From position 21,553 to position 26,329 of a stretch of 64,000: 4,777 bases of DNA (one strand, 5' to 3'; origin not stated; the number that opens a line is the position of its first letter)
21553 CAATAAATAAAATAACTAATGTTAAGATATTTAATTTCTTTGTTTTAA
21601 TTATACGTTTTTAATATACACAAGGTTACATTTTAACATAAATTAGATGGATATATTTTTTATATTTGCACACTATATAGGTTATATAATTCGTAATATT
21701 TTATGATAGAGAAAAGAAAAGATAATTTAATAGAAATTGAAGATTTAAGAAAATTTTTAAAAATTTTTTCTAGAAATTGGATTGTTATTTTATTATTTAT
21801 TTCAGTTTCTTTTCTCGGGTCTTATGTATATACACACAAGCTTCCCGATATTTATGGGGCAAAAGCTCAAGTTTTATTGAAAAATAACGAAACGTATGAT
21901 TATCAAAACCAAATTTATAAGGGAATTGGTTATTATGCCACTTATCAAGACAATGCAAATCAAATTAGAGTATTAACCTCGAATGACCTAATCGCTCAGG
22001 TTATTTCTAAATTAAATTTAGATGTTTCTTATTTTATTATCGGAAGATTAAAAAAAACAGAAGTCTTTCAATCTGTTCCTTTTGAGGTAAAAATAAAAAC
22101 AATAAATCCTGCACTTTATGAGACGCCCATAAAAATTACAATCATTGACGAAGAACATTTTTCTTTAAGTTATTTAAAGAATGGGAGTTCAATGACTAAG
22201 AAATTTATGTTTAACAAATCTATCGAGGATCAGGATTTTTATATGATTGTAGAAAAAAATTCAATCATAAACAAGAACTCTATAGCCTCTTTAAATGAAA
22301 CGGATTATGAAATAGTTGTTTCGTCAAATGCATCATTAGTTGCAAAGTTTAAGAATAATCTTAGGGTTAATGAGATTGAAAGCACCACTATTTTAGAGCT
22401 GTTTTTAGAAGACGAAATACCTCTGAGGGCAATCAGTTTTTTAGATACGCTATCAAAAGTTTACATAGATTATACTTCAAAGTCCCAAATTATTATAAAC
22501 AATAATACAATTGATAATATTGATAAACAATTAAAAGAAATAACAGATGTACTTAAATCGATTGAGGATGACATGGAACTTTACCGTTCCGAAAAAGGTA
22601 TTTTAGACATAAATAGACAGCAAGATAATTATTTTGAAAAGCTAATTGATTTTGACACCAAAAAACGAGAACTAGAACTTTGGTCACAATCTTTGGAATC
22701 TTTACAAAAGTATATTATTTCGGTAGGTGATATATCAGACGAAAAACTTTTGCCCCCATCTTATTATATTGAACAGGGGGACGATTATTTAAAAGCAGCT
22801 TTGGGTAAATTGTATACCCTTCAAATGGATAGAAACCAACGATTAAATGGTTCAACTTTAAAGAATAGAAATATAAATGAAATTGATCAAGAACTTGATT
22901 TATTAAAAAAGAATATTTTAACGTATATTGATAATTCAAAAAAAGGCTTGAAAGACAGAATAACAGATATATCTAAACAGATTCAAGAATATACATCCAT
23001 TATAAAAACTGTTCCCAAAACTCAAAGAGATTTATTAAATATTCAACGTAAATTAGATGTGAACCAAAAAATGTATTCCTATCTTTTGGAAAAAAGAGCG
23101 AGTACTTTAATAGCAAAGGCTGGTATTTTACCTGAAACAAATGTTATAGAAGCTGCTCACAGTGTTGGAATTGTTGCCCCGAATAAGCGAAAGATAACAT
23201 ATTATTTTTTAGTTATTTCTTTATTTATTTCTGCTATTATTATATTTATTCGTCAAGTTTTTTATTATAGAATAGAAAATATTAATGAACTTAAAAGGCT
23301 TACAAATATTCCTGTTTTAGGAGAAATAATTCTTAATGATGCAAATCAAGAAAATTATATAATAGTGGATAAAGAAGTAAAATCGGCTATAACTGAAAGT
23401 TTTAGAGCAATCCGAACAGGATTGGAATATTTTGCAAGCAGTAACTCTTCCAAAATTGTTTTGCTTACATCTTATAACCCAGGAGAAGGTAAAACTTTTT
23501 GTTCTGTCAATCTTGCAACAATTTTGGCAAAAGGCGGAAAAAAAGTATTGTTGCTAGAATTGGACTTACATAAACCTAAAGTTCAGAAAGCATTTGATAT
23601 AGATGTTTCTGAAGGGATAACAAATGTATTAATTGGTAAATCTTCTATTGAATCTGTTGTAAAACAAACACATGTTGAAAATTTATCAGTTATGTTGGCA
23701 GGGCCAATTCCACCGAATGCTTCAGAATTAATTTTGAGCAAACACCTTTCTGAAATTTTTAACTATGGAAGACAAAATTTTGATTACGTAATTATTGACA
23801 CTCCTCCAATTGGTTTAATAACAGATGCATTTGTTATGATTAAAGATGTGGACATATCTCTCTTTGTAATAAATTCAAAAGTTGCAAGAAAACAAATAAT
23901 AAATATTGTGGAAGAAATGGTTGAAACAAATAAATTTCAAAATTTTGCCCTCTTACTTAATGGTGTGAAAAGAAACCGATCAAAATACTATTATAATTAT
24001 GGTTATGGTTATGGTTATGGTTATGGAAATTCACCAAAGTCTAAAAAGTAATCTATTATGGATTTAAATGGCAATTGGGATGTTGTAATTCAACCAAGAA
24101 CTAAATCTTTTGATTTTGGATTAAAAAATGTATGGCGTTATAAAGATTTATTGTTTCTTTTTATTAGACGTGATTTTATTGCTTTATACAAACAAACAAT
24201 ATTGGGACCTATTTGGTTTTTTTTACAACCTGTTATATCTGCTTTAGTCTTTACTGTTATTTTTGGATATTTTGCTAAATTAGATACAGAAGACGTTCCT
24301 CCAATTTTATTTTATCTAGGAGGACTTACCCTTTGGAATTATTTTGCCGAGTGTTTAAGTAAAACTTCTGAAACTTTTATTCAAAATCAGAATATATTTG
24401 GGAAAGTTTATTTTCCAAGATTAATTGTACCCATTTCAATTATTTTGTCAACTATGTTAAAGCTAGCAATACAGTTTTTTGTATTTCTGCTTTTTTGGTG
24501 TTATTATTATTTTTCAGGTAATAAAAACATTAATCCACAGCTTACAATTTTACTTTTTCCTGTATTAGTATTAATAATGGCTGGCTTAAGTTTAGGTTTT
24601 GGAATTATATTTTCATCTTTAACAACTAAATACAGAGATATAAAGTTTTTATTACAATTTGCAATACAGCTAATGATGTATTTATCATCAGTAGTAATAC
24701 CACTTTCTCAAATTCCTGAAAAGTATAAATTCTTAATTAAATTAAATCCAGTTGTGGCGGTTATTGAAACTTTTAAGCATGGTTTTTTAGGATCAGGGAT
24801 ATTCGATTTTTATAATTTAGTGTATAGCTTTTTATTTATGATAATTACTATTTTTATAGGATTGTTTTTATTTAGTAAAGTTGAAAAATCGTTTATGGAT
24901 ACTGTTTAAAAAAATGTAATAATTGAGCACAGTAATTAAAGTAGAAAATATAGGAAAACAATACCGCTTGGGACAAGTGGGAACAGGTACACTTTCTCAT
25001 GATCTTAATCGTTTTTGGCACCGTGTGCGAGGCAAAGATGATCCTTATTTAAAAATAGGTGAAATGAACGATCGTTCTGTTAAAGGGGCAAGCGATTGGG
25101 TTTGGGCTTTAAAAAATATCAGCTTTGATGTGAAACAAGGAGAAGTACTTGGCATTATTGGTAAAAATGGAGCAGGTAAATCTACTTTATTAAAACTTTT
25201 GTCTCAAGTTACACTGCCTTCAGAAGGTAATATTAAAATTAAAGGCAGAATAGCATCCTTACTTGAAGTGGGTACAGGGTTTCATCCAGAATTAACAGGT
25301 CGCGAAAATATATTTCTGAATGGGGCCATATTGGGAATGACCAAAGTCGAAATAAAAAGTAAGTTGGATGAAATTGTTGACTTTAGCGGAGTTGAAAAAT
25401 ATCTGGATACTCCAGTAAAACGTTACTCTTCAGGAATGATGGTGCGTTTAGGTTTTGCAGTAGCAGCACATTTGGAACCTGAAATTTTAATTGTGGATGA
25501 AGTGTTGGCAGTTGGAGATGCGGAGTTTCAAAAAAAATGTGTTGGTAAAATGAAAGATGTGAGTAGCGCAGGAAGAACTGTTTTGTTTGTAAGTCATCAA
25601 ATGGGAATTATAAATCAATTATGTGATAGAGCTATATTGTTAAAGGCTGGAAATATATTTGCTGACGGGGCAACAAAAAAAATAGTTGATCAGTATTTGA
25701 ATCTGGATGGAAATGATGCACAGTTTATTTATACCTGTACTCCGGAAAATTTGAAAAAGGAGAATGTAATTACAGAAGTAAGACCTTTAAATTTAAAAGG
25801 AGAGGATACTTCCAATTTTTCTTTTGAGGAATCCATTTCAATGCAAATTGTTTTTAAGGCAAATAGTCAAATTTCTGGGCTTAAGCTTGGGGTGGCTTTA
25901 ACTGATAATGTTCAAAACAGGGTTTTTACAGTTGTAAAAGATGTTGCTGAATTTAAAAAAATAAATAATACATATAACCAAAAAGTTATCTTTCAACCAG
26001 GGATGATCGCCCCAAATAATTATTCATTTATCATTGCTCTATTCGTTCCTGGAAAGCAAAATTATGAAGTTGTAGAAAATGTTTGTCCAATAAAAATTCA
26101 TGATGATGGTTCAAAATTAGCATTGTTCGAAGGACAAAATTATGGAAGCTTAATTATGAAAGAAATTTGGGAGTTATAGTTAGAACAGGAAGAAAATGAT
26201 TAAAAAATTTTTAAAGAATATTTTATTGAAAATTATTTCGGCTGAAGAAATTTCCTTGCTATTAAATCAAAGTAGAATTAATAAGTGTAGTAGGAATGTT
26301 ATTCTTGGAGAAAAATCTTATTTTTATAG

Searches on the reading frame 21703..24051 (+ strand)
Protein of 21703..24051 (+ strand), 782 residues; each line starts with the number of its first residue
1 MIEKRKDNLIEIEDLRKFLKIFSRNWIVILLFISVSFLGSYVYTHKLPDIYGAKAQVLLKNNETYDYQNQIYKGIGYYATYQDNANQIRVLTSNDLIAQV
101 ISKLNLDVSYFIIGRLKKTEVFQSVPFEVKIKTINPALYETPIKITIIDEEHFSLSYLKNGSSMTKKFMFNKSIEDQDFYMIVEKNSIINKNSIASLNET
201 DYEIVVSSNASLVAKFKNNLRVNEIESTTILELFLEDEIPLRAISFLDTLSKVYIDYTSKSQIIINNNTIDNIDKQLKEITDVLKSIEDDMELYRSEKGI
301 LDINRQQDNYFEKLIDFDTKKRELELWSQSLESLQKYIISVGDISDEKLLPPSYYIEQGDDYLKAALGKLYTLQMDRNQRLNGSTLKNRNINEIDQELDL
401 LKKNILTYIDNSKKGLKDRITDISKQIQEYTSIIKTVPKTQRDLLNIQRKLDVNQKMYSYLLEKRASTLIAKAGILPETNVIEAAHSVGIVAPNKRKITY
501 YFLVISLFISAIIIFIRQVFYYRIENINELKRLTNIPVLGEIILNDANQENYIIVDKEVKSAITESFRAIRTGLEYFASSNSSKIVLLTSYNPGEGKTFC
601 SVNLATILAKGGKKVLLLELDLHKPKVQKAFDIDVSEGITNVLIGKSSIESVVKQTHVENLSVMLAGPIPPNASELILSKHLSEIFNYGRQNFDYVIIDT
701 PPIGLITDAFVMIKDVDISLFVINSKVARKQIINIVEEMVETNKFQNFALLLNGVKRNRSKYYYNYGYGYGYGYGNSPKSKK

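Call 17: search_protein_families(library=ncbifam, proteins=[window:21703-24051:+], max_evalue=0.001)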
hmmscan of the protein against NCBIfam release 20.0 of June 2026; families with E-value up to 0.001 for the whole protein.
window:21703-24051:+ (782 aa): 16 families
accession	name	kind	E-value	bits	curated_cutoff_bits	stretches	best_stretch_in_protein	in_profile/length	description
NF008568.0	PRK11519.1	equivalog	1.5e-56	192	1068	2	426-776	354-717/720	tyrosine-protein kinase Wzc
TIGR01007.1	eps_fam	subfamily_domain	1.1e-49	168.8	108.05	1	565-767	1-204/204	polysaccharide biosynthesis tyrosine autokinase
NF007350.0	PRK09841.1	equivalog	2.2e-45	155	1248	3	551-778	500-724/726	tyrosine-protein kinase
TIGR01005.1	eps_transp_fam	subfamily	1.5e-41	142.5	411.7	3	559-725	522-688/754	exopolysaccharide transport protein family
TIGR03018.1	pepcterm_TyrKin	hypoth_equivalog_domain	1.6e-31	109.3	230.65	1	553-744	1-200/207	XrtA-associated tyrosine autokinase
TIGR03029.1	EpsG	equivalog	1.7e-28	99.5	313.8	1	553-726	73-246/274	chain length determinant protein tyrosine kinase EpsG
TIGR03007.1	pepcterm_ChnLen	equivalog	5.7e-18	64.4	278.85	2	371-553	288-471/498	XrtA system polysaccharide chain length determinant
TIGR01969.1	minD_arch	subfamily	3.2e-12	46.2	201.75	1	585-729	2-144/251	cell division ATPase MinD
TIGR01968.1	minD_bact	equivalog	6e-11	42.2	212.9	1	584-758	2-176/261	septum site-determining protein MinD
NF041136.1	MrpORP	equivalog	9.7e-07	28.4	450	1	584-702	6-124/365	iron-sulfur cluster carrier protein MrpORP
TIGR03017.1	EpsF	equivalog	2.9e-06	26.3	422.75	0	216-542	119-443/444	chain length determinant protein EpsF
NF008079.0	PRK10818.1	equivalog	4.7e-06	26.1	508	1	584-728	3-148/270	septum site-determining protein MinD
NF041546.1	ParA_partition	equivalog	6.7e-06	25.8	180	0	594-623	10-39/203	ParA family partition ATPase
TIGR01006.1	polys_exp_MPA1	subfamily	9.9e-06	25.1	296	0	462-542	140-221/226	CspC family polysaccharide chain length determinant protein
NF047398.1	AAA_KGGVGR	domain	2.6e-05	24.6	90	1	584-649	3-71/190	KGGVGR-motif variant AAA ATPase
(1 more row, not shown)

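Call 18: search_protein_families(library=pfam, proteins=[window:21703-24051:+], max_evalue=0.001)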
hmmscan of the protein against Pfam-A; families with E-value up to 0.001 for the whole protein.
window:21703-24051:+ (782 aa): 6 families
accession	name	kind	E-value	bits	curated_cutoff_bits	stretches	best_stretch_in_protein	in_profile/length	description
PF13614.12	AAA_31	-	1.4e-13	51.6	27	1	584-715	2-141/177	AAA domain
PF02706.20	Wzz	-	3e-10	40.7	25.5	1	14-104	4-91/91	Chain length determinant protein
PF13807.11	GNVR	-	1.5e-08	34.9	27.7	1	439-518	1-81/82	G-rich domain on putative tyrosine kinase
PF10609.15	ParA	-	2.2e-08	34.3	27.1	1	584-704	4-122/246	NUBPL iron-transfer P-loop NTPase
PF01656.29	CbiA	-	5e-07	30.2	25.4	1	592-758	7-86/125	CobQ/CobB/MinD/ParA nucleotide binding domain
PF09140.17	MipZ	-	0.0005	19.9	20.7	0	585-702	2-109/262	ATPase MipZ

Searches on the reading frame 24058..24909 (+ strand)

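Call 17: search_protein_families(library=ncbifam, proteins=[window:24058-24909:+], max_evalue=0.001)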
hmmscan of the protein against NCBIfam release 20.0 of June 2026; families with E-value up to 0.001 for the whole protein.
window:24058-24909:+ (283 aa): 4 families
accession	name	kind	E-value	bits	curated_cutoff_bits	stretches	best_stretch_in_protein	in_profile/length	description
NF050109.1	galactan_ABC_perm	equivalog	1e-17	64.5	380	1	22-270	14-259/272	galactan export ABC transporter permease subunit Wzm/RfbD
NF050053.1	CapPschTportKpsM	equivalog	7.1e-15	55.6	300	1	35-273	9-248/257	capsule polysaccharide transporter KpsM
TIGR01291.1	nodJ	subfamily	0.00012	21.8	206.65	1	164-271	139-246/253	ABC-2 type transporter, NodJ family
NF011648.0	PRK15066.1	subfamily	0.00033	20.3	225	1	55-266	29-239/257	ABC transporter permease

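Call 18: search_protein_families(library=pfam, proteins=[window:24058-24909:+], max_evalue=0.001)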
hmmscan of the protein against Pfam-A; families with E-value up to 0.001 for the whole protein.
window:24058-24909:+ (283 aa): 2 families
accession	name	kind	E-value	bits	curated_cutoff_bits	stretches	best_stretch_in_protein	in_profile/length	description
PF01061.29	ABC2_membrane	-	1.1e-20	74.6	26.9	1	32-242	3-209/211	ABC-2 type transporter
PF12698.13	ABC2_membrane_3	-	1.9e-06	27.6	31.6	1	126-270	204-343/347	ABC-2 family transporter protein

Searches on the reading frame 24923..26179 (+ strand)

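Call 17: search_protein_families(library=ncbifam, proteins=[window:24923-26179:+], max_evalue=0.001)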
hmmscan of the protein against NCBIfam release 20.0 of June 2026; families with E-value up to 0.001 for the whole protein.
window:24923-26179:+ (418 aa): 184 families (the best 25 are shown)
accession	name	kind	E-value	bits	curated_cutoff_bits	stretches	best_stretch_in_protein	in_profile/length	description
NF010065.0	PRK13545.1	equivalog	6.1e-65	219.9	538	1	56-262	33-238/549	teichoic acids export protein ATP-binding subunit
NF050108.1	galactan_ABC_ATP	equivalog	1e-55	188.6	400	1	60-259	42-241/244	galactan export ABC transporter ATP-binding subunit Wzt/RfbE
NF010066.0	PRK13546.1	equivalog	1.1e-45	156.1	320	1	58-259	35-235/264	teichoic acids export ABC transporter ATP-binding subunit TagH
TIGR01188.1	drrA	subfamily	3.1e-34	118.7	312.45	1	61-268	7-214/302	daunorubicin resistance ABC transporter, ATP-binding protein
NF010059.0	PRK13536.1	equivalog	6.6e-30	104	549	1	63-295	59-298/342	nodulation factor ABC transporter ATP-binding protein NodI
TIGR04521.1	ECF_ATPase_2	equivalog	1.1e-29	103.5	330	2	128-264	104-242/279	energy-coupling factor transporter ATPase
TIGR01288.1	nodI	equivalog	1.5e-29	103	424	1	63-309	20-274/303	nodulation factor ABC transporter ATP-binding protein NodI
NF010060.0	PRK13537.1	equivalog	2.2e-29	102.3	521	1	62-294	30-269/314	nodulation factor ABC transporter ATP-binding protein NodI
TIGR04520.1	ECF_ATPase_1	equivalog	4.6e-27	95.1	315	2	138-262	107-231/269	energy-coupling factor transporter ATPase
TIGR01186.1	proV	subfamily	1.7e-25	89.9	326.6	1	62-255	8-218/363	betaine/proline/choline family ABC transporter ATP-binding protein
NF047568.1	PSM_export_PmtC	equivalog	2.2e-25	89.7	375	1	62-253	15-206/290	phenol-soluble modulin export ABC transporter ATP-binding protein PmtC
NF033858.1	ABC2_perm_RbbA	equivalog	1.4e-24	86.1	1050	1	62-277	281-506/909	ribosome-associated ATPase/putative transporter RbbA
TIGR03375.1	type_I_sec_LssB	subfamily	3.3e-24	85.2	693.1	2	62-108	482-528/696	type I secretion system permease/ATPase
TIGR02673.1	FtsE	equivalog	9.2e-24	84.3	264.85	2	60-109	15-64/214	cell division ATP-binding protein FtsE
TIGR02315.1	ABC_phnC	equivalog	1e-23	84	266.1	2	61-109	16-64/243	phosphonate ABC transporter ATP-binding protein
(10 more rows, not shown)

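Call 18: search_protein_families(library=pfam, proteins=[window:24923-26179:+], max_evalue=0.001)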
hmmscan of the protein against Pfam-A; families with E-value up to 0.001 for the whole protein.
window:24923-26179:+ (418 aa): 4 families
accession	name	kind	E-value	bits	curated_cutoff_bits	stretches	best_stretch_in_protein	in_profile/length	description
PF00005.33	ABC_tran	-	2.1e-23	83.9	25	1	63-194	1-135/137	ABC transporter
PF14524.12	Wzt_C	-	5.7e-08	33.3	30.4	1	279-397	8-134/143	Wzt C-terminal domain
PF13304.12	AAA_21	-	5.6e-05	23.8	27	0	77-96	3-22/304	AAA domain, putative AbiEii toxin, Type IV TA system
PF13555.12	AAA_29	-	0.00089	19.4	27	0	68-100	17-49/61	P-loop containing region of AAA domain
